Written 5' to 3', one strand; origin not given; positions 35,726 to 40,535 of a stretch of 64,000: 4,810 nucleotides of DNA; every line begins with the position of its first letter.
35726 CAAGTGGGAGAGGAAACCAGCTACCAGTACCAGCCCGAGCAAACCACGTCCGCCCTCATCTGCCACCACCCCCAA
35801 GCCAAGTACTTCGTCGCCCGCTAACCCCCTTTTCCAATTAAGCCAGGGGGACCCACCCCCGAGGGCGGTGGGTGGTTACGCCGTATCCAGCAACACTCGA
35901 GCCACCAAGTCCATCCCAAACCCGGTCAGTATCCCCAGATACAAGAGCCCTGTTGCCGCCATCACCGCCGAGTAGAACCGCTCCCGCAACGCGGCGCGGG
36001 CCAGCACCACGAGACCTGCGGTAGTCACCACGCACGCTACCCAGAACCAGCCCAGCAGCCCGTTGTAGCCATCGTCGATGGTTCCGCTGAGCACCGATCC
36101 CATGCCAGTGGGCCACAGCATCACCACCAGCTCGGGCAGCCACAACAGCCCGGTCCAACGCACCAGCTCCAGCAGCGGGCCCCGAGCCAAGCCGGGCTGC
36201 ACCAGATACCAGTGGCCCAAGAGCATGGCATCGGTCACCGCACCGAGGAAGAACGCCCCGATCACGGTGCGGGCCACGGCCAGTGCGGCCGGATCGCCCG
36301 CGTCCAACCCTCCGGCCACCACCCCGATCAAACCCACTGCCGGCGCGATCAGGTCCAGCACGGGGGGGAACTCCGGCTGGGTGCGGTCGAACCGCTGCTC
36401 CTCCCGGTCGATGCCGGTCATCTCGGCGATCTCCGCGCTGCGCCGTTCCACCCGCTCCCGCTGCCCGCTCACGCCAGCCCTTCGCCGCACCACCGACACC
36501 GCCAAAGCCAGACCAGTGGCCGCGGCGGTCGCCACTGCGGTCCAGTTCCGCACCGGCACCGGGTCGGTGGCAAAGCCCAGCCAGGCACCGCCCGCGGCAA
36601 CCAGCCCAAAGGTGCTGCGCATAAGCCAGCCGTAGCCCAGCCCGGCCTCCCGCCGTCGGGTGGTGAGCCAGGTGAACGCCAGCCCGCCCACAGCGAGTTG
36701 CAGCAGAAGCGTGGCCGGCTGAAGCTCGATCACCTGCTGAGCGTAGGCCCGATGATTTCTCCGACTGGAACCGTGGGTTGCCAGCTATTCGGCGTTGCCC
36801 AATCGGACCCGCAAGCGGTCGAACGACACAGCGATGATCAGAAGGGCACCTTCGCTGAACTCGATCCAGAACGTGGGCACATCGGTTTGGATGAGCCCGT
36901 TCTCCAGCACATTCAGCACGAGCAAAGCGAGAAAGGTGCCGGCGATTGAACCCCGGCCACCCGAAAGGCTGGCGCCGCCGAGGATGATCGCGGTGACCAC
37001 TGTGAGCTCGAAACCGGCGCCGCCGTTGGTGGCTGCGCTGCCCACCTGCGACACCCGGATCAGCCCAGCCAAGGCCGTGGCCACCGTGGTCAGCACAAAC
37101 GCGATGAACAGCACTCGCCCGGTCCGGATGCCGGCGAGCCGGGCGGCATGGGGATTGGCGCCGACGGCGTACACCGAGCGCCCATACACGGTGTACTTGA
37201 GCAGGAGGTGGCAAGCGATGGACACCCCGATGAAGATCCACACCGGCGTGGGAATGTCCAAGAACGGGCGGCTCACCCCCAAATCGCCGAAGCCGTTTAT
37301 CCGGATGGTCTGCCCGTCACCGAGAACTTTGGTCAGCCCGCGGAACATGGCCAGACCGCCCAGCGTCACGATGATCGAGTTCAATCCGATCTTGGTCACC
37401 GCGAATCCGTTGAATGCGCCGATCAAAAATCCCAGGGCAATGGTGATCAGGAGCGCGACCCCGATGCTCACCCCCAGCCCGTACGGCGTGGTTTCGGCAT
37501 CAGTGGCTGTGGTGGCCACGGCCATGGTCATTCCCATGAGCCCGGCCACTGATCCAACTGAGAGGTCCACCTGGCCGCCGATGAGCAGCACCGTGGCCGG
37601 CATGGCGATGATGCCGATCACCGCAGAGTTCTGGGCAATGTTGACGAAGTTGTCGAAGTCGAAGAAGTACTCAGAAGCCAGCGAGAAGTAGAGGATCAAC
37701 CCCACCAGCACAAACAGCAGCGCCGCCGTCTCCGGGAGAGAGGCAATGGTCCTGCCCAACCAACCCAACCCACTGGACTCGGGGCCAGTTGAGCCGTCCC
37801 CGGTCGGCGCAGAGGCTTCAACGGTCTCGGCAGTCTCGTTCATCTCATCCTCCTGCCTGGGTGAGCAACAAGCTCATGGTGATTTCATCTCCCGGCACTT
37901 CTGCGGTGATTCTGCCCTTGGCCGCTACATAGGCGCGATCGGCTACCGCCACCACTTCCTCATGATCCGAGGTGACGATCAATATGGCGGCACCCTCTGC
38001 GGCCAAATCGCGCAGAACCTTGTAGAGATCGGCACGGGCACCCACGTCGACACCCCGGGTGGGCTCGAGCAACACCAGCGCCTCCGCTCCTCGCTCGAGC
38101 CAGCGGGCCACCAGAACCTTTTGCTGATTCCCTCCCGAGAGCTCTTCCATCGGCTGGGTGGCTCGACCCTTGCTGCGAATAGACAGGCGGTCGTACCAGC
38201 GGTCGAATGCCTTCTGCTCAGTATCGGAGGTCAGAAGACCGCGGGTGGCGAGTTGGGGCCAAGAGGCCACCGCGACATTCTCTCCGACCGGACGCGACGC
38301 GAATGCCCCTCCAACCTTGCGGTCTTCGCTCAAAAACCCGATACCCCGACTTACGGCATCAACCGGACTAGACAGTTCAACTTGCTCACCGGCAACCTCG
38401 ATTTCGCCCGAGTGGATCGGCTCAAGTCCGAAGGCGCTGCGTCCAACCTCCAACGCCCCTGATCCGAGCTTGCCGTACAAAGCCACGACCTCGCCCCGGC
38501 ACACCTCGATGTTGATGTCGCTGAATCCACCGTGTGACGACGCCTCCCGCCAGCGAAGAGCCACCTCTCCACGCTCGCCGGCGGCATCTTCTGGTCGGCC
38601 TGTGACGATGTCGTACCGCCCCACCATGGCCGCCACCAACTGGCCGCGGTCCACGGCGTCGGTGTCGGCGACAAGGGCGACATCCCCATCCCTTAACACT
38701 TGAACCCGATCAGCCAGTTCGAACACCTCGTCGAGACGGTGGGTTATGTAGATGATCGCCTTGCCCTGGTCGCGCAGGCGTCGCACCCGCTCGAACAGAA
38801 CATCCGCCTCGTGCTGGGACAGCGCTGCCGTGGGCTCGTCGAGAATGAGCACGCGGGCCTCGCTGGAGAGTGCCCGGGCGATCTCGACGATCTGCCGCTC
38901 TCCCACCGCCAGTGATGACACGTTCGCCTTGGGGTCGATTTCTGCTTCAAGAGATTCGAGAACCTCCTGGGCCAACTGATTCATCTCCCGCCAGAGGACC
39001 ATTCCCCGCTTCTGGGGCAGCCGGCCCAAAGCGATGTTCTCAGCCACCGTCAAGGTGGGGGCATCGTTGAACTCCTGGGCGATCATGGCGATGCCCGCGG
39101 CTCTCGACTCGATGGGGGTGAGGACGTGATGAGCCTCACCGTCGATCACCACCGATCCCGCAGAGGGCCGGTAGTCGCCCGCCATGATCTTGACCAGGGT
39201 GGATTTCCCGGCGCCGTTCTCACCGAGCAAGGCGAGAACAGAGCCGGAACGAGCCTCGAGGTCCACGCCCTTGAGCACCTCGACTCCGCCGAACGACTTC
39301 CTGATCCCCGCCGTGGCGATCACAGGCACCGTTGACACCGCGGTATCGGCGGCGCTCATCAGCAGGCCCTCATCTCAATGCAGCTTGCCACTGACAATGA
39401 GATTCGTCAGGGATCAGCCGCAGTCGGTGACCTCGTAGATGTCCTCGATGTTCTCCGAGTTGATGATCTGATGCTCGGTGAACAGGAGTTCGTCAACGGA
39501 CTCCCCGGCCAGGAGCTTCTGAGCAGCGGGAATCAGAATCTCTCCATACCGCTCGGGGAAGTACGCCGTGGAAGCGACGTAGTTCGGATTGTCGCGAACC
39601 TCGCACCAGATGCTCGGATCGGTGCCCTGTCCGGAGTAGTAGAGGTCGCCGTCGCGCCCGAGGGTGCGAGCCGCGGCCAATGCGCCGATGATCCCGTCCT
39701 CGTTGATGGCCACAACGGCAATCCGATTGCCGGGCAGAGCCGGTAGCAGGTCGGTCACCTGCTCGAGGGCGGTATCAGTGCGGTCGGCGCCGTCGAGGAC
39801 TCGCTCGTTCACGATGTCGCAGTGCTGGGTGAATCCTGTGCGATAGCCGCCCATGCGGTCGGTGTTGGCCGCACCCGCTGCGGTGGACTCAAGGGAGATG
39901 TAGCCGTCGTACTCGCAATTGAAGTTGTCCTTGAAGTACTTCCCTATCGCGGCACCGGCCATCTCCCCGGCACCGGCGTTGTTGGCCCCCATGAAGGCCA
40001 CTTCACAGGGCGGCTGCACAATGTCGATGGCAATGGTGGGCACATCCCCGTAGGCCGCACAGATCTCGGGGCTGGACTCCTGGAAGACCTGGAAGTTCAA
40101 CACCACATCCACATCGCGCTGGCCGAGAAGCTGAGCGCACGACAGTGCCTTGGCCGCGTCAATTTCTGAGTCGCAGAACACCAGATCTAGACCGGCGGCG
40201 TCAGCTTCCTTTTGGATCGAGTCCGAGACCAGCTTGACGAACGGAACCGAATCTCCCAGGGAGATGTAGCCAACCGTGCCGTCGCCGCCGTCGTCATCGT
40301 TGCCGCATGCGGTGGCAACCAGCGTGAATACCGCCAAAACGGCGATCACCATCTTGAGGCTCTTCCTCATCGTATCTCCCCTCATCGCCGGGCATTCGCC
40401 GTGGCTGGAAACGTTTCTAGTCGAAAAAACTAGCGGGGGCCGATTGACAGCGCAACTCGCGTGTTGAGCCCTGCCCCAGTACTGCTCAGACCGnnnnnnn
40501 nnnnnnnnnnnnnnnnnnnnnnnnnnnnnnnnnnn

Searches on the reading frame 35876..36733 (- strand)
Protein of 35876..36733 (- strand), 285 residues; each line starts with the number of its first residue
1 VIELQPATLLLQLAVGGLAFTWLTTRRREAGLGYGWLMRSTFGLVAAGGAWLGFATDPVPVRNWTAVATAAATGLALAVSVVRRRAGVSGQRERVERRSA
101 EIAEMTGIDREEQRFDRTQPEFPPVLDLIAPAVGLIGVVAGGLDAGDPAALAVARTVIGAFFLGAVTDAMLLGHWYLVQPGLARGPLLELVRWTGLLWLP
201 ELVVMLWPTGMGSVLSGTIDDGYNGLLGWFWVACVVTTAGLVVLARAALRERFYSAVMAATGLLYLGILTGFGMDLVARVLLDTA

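Call 10: search_protein_families(library=pfam, proteins=[window:35876-36733:-], max_evalue=0.001)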
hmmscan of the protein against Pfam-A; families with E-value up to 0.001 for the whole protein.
window:35876-36733:- (285 aa): 0 families

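Call 51: search_solved_structures(query=window:35876-36733:-, max_evalue=1)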
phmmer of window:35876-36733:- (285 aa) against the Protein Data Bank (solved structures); distinct sequences matched with E-value up to 1: 0.

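Call 58: search_protein_families(library=ncbifam, proteins=[window:35876-36733:-], max_evalue=0.00001)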
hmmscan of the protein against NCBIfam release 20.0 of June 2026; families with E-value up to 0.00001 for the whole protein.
window:35876-36733:- (285 aa): 0 families

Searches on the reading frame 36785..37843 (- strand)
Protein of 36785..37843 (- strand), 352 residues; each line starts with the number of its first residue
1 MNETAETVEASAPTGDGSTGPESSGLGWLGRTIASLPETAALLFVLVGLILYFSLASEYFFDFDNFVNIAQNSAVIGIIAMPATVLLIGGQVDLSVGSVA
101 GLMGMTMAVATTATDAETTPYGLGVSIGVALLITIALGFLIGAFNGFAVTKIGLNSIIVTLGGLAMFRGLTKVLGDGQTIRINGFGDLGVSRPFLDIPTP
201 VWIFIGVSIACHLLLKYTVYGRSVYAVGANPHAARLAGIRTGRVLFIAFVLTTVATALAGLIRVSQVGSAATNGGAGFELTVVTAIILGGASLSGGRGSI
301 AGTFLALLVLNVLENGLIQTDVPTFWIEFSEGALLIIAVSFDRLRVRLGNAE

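Call 10: search_protein_families(library=pfam, proteins=[window:36785-37843:-], max_evalue=0.001)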
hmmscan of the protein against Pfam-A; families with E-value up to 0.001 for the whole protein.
window:36785-37843:- (352 aa): 1 family
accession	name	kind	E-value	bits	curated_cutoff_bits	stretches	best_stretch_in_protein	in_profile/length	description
PF02653.21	BPD_transp_2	-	3.8e-29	102.1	26.8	1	66-339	2-269/269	Branched-chain amino acid transport system / permease component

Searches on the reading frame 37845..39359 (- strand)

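Call 10: search_protein_families(library=pfam, proteins=[window:37845-39359:-], max_evalue=0.001)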
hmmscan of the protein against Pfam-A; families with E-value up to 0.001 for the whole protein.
window:37845-39359:- (504 aa): 2 families
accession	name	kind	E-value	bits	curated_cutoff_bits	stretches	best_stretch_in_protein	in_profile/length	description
PF00005.33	ABC_tran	-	2.8e-46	158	25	2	29-178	1-137/137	ABC transporter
PF13304.12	AAA_21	-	6.1e-06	26.9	27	0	42-59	2-19/304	AAA domain, putative AbiEii toxin, Type IV TA system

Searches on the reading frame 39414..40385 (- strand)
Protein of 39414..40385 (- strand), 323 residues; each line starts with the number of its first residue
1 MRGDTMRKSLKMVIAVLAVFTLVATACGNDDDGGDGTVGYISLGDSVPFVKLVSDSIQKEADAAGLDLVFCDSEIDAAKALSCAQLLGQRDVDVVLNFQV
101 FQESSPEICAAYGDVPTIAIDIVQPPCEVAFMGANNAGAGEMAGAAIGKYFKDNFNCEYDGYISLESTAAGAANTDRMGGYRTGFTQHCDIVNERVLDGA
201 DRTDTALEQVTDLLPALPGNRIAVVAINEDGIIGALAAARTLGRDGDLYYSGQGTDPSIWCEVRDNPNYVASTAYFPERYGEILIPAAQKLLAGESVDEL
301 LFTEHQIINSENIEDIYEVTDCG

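Call 10: search_protein_families(library=pfam, proteins=[window:39414-40385:-], max_evalue=0.001)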
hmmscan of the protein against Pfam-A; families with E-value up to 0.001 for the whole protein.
window:39414-40385:- (323 aa): 1 family
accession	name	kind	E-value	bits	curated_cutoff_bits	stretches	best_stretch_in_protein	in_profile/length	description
PF13407.12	Peripla_BP_4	-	5.7e-17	62.5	35.1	1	42-295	5-257/258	Periplasmic binding protein domain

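Call 96: search_protein_families(library=ncbifam, proteins=[window:39414-40385:-], max_evalue=1e-8)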
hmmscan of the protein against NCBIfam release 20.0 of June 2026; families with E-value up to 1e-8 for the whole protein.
window:39414-40385:- (323 aa): 1 family
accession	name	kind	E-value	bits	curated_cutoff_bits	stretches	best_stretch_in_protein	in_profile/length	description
NF007936.0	PRK10653.1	equivalog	6.5e-18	65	337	1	10-308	7-293/295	ribose ABC transporter substrate-binding protein RbsB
